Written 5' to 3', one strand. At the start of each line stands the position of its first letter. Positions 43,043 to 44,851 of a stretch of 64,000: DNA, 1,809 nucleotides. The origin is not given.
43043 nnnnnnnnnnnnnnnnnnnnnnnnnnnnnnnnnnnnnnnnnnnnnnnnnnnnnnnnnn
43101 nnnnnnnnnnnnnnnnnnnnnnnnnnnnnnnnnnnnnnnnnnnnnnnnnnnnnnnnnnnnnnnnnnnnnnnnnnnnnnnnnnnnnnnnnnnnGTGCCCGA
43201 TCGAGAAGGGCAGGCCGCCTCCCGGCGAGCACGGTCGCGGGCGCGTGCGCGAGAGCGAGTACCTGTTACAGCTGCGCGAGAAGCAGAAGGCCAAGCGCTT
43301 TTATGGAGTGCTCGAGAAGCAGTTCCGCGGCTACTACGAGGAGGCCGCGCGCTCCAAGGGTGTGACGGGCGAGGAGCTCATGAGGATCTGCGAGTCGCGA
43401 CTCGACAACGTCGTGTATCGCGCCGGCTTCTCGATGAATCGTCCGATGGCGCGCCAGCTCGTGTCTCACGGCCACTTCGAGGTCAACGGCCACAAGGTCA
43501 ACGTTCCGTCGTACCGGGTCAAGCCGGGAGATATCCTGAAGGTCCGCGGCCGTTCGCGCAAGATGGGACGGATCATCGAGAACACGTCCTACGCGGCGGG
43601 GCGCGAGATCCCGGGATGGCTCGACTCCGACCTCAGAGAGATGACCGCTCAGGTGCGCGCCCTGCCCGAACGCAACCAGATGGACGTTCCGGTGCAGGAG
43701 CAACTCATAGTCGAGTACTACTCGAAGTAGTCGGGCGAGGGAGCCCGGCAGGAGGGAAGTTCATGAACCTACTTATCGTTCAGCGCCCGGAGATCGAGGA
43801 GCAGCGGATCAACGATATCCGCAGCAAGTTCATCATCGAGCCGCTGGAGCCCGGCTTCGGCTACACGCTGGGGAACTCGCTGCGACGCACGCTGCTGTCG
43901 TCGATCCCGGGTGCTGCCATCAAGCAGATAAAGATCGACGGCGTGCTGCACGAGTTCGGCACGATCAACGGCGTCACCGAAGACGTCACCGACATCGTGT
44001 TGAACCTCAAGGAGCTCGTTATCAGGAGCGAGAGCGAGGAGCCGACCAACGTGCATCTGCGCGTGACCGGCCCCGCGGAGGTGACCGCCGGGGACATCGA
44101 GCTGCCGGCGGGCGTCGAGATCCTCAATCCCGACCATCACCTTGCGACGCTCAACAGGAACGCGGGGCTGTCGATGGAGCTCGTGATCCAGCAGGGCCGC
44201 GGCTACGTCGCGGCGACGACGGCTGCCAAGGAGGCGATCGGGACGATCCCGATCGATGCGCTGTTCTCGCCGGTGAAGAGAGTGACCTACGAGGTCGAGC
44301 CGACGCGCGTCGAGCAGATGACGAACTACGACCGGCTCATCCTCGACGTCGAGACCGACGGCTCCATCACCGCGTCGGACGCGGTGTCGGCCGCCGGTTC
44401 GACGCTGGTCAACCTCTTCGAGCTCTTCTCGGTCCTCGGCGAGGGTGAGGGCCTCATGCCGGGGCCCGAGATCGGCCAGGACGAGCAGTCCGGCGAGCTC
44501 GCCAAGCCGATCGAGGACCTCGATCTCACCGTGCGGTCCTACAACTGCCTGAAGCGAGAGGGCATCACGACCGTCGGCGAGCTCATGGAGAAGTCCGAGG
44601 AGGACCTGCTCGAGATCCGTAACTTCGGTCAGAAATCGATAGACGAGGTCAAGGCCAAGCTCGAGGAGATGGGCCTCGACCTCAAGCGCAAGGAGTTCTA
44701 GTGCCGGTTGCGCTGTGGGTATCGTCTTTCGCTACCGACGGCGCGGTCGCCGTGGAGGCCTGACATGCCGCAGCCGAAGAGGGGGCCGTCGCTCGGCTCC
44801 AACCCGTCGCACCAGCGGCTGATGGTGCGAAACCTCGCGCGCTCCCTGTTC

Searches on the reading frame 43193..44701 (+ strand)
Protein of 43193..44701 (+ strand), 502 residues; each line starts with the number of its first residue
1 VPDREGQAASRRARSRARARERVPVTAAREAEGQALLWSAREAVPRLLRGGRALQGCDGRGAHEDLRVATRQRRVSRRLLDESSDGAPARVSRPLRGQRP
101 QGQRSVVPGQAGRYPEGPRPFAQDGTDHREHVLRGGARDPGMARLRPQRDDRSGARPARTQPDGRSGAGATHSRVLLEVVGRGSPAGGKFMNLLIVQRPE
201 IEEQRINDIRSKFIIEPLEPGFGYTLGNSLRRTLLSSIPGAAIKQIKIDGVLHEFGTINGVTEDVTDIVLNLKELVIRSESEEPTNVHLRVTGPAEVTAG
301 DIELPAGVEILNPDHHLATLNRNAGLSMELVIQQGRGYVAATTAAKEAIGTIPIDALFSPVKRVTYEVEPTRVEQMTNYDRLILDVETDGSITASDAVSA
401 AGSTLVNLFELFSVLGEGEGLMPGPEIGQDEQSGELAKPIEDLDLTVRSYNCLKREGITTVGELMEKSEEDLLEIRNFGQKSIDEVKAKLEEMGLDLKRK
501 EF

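Call 42: search_protein_families(library=pfam, proteins=[window:43193-44701:+], max_evalue=0.0001)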
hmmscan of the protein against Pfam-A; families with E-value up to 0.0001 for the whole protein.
window:43193-44701:+ (502 aa): 3 families
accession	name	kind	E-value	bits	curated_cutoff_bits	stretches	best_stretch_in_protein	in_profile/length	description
PF01000.31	RNA_pol_A_bac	-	8.1e-37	126.5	33.9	1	246-359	1-119/119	RNA polymerase Rpb3/RpoA insert domain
PF03118.21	RNA_pol_A_CTD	-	1.8e-28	98.5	23.8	1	431-492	6-67/67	Bacterial RNA polymerase, alpha chain C terminal domain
PF01193.29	RNA_pol_L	-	3.4e-21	75.2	24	1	216-408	1-73/74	RNA polymerase Rpb3/Rpb11 dimerisation domain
